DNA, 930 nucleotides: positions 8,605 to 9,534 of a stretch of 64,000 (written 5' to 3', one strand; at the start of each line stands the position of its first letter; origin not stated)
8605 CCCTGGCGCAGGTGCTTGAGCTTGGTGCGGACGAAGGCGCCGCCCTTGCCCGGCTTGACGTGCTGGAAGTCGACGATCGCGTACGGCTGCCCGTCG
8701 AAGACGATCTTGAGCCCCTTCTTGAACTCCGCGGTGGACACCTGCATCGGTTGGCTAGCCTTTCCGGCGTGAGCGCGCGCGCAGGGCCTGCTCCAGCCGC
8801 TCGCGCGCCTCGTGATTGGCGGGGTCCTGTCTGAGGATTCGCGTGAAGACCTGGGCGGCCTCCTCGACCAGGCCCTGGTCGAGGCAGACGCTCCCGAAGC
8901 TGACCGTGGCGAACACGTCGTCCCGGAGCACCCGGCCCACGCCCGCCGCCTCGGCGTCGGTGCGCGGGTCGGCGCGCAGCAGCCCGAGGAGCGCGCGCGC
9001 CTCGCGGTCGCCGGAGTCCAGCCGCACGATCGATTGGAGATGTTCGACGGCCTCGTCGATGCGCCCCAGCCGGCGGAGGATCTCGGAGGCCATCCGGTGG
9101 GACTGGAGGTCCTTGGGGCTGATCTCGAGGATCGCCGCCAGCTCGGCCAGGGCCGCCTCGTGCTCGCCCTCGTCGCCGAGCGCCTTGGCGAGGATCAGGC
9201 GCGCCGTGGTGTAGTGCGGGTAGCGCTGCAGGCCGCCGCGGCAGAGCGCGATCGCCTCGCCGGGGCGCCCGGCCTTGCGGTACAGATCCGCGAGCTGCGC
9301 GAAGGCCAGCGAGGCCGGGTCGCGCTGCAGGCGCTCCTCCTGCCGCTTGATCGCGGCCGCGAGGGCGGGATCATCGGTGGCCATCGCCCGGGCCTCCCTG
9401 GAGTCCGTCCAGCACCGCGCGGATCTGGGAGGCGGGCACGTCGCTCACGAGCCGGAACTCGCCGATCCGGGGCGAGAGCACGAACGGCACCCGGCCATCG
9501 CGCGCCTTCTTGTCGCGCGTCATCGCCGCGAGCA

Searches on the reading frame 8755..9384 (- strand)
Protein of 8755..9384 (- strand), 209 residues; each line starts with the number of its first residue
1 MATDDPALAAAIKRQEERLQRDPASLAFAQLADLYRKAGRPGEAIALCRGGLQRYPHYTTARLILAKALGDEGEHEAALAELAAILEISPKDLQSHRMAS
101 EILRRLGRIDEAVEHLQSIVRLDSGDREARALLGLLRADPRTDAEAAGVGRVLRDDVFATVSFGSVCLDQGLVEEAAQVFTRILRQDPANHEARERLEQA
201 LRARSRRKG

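Call 18: search_protein_families(library=pfam, proteins=[window:8755-9384:-], max_evalue=0.00001)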
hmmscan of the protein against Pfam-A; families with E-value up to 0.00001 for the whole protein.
window:8755-9384:- (209 aa): 14 families
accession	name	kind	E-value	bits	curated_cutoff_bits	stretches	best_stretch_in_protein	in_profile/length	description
PF13428.12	TPR_14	-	1.8e-20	71.8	23.5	1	28-68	4-44/44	Tetratricopeptide repeat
PF14559.12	TPR_19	-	1.1e-17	64.5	25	2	37-92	3-58/68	Tetratricopeptide repeat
PF13432.12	TPR_16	-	2.2e-13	50.8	32.7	1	31-92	3-64/65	Tetratricopeptide repeat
PF07719.23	TPR_2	-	3.4e-13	49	27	0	27-57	3-33/34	Tetratricopeptide repeat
PF13181.12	TPR_8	-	7.8e-12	44.8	25.7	0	99-124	7-32/34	Tetratricopeptide repeat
PF00515.34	TPR_1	-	3.7e-09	36.4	27.8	0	27-57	3-33/34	Tetratricopeptide repeat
PF24575.1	TPR_Slam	-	5.2e-09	36.9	35.2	0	20-80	43-102/104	Surface lipoprotein assembly modifier, N-terminal TPR repeats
PF13176.12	TPR_7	-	3.9e-08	33.2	27.9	0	27-49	1-23/36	Tetratricopeptide repeat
PF13424.12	TPR_12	-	1.5e-07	32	30.1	0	64-122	8-74/77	Tetratricopeptide repeat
PF13174.12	TPR_6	-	2.8e-07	31.2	26.3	0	101-121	8-28/33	Tetratricopeptide repeat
PF13414.12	TPR_11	-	4.2e-07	30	26.8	0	102-136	3-37/42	TPR repeat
PF12895.13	ANAPC3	-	6.3e-07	30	27.2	0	19-82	15-79/82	Anaphase-promoting complex, cyclosome, subunit 3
PF13431.12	TPR_17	-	2.1e-06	28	24.4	0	85-113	5-33/34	Tetratricopeptide repeat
PF14561.12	TPR_20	-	3.1e-06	27.8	25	0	82-131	11-60/90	Tetratricopeptide repeat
